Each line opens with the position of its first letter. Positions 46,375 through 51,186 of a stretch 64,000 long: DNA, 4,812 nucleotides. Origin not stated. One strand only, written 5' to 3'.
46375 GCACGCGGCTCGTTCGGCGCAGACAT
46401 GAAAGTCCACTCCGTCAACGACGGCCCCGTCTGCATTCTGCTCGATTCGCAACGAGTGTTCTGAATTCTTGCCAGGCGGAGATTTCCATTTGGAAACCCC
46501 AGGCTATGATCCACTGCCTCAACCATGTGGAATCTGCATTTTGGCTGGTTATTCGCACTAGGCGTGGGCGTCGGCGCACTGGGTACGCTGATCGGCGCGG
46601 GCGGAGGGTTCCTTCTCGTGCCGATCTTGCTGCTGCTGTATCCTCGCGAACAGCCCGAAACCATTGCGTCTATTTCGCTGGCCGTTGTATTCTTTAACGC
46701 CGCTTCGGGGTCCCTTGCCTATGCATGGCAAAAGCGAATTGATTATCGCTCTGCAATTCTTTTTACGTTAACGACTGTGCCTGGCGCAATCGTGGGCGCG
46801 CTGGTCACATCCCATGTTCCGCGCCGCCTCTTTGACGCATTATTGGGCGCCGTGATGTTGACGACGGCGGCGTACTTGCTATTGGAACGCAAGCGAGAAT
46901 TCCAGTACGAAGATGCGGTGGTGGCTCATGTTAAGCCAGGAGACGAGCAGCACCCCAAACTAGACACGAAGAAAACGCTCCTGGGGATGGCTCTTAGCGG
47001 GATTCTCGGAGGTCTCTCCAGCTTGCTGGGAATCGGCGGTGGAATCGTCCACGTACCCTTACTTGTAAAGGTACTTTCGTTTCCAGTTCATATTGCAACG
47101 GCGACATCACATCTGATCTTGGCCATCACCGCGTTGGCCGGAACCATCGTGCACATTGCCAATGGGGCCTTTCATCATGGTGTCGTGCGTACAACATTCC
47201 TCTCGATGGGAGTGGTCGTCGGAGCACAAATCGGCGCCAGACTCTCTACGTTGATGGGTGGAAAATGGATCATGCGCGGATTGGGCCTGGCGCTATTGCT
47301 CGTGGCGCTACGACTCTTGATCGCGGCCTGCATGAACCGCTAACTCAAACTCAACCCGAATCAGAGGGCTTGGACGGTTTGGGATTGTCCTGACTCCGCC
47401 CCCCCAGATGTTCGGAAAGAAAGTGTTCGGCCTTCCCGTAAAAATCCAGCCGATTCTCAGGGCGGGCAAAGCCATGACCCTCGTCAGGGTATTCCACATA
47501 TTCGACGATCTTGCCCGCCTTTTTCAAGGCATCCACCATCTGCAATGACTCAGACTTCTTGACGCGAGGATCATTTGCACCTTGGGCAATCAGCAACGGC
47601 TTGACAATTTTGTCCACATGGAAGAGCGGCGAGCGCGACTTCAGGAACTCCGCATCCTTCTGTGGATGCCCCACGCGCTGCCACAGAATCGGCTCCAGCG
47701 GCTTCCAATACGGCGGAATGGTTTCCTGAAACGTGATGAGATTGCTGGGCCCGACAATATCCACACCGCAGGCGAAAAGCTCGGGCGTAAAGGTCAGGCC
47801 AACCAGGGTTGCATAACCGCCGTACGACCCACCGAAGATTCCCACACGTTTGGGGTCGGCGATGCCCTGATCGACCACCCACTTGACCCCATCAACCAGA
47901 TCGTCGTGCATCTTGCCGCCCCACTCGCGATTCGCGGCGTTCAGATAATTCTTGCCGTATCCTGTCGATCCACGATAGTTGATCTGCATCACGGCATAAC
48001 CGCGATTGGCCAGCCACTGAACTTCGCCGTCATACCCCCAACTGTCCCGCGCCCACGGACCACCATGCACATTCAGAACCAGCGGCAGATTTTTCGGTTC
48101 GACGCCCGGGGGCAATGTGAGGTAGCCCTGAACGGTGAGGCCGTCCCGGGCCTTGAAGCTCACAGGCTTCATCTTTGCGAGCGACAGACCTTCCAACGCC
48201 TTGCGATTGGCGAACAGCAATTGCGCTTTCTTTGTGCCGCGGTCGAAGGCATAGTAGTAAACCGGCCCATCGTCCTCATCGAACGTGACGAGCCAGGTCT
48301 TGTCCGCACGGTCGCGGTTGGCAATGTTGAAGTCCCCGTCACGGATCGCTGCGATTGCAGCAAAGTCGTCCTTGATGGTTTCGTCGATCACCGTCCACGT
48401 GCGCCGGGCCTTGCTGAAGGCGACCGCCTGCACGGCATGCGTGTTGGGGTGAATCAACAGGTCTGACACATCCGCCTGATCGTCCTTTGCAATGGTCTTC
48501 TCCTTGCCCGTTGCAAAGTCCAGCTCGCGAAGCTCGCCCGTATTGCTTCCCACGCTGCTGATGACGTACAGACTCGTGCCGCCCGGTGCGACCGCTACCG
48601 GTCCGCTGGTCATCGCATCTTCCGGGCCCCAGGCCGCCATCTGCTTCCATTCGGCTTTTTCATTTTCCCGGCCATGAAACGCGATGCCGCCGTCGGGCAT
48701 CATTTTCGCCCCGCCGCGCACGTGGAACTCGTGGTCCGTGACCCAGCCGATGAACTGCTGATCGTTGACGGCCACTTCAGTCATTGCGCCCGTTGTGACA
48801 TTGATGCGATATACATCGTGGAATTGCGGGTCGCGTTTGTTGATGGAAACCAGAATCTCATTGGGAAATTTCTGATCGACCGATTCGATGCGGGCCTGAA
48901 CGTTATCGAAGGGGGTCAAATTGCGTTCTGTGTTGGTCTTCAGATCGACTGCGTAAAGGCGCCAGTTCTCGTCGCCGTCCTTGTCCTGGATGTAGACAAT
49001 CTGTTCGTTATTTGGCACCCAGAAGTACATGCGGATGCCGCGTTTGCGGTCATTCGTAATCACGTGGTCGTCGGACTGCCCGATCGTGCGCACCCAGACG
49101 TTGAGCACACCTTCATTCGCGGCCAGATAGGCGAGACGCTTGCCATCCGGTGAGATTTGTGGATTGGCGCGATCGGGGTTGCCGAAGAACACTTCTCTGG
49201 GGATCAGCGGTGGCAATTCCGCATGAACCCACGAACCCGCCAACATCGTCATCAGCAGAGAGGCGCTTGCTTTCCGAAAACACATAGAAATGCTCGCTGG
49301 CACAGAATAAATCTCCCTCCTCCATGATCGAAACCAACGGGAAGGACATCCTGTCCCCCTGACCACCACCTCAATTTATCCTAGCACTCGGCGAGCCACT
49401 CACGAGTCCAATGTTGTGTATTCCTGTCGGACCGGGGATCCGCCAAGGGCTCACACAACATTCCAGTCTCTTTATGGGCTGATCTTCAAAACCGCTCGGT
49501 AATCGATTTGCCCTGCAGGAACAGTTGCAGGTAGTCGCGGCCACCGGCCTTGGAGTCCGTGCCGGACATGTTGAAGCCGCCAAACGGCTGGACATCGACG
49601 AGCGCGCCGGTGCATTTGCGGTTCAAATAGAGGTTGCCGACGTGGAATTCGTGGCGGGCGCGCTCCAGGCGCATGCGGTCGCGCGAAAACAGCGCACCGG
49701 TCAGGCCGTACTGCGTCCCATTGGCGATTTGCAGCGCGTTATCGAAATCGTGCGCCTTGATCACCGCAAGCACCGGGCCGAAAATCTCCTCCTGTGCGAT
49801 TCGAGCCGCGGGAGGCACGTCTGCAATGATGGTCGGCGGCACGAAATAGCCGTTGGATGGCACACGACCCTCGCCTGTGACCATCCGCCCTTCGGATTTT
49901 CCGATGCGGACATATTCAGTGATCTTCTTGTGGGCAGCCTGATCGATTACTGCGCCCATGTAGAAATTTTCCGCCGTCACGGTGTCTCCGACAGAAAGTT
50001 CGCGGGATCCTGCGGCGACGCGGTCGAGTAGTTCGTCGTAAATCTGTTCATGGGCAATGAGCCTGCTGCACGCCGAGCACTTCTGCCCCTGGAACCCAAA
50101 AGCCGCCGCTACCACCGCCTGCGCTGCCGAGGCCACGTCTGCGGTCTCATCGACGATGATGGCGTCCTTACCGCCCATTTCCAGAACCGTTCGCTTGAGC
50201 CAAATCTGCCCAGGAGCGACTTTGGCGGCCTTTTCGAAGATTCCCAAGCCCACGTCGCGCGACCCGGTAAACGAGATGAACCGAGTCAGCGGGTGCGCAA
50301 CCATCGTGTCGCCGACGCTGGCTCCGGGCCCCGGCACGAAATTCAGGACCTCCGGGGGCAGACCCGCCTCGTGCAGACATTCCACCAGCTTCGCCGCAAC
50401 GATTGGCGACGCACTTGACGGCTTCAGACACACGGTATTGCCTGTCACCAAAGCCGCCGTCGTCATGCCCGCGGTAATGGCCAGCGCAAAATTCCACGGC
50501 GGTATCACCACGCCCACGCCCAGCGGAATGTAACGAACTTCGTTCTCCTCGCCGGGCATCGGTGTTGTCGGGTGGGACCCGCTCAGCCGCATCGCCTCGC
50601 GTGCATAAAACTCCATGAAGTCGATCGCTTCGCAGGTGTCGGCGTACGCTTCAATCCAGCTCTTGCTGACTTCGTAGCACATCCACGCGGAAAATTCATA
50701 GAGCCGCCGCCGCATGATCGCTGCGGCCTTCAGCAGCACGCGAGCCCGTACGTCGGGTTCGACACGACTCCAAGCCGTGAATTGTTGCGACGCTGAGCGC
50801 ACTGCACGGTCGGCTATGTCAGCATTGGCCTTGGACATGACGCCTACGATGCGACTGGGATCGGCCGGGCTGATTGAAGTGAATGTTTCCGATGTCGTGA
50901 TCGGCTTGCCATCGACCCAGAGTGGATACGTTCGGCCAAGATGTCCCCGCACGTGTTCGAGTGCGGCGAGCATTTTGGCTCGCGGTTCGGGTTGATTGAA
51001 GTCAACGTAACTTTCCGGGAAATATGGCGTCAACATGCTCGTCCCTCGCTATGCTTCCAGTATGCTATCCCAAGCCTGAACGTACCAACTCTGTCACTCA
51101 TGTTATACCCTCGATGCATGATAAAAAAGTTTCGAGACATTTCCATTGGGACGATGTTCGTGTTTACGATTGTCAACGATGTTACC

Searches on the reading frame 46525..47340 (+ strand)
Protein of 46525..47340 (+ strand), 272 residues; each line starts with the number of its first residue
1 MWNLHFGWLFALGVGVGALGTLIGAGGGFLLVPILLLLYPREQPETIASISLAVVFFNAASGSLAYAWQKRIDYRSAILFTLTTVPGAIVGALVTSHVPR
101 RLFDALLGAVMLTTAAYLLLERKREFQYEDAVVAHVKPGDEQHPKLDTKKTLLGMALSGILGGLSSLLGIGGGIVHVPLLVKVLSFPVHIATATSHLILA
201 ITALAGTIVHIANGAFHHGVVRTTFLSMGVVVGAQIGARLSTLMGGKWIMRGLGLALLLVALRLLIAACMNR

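Call 58: search_protein_families(library=pfam, proteins=[window:46525-47340:+], max_evalue=0.000001)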
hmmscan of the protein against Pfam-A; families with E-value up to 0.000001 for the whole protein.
window:46525-47340:+ (272 aa): 1 family
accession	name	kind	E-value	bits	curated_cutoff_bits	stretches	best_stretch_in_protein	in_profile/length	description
PF01925.25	TauE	-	2.2e-47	162.1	32.6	1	9-264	1-237/237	Sulfite exporter TauE/SafE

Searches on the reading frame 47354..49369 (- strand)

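Call 59: search_protein_families(library=pfam, proteins=[window:47354-49369:-], max_evalue=0.000001)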
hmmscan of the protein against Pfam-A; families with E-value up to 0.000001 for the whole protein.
window:47354-49369:- (672 aa): 5 families
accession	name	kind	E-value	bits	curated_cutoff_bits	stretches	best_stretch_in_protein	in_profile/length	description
PF00326.27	Peptidase_S9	-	2.4e-52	177.9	22.6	1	444-657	1-212/213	Prolyl oligopeptidase family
PF20434.5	BD-FAE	-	1.1e-16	61.4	26.8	1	423-615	8-215/215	BD-FAE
PF02129.25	Peptidase_S15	-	6.6e-12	46.1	23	0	413-543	5-131/262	X-Pro dipeptidyl-peptidase (S15 family)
PF01738.24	DLH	-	8.9e-09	35.7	21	1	443-641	22-195/217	Dienelactone hydrolase family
PF07859.19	Abhydrolase_3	-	1.4e-07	31.9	25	0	580-635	155-209/210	alpha/beta hydrolase fold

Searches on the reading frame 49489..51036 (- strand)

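Call 59: search_protein_families(library=pfam, proteins=[window:49489-51036:-], max_evalue=0.000001)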
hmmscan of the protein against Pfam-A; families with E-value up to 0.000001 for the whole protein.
window:49489-51036:- (516 aa): 1 family
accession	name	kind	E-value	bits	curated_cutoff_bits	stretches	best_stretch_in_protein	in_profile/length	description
PF00171.27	Aldedh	-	9e-142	473.3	23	1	49-512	6-461/461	Aldehyde dehydrogenase family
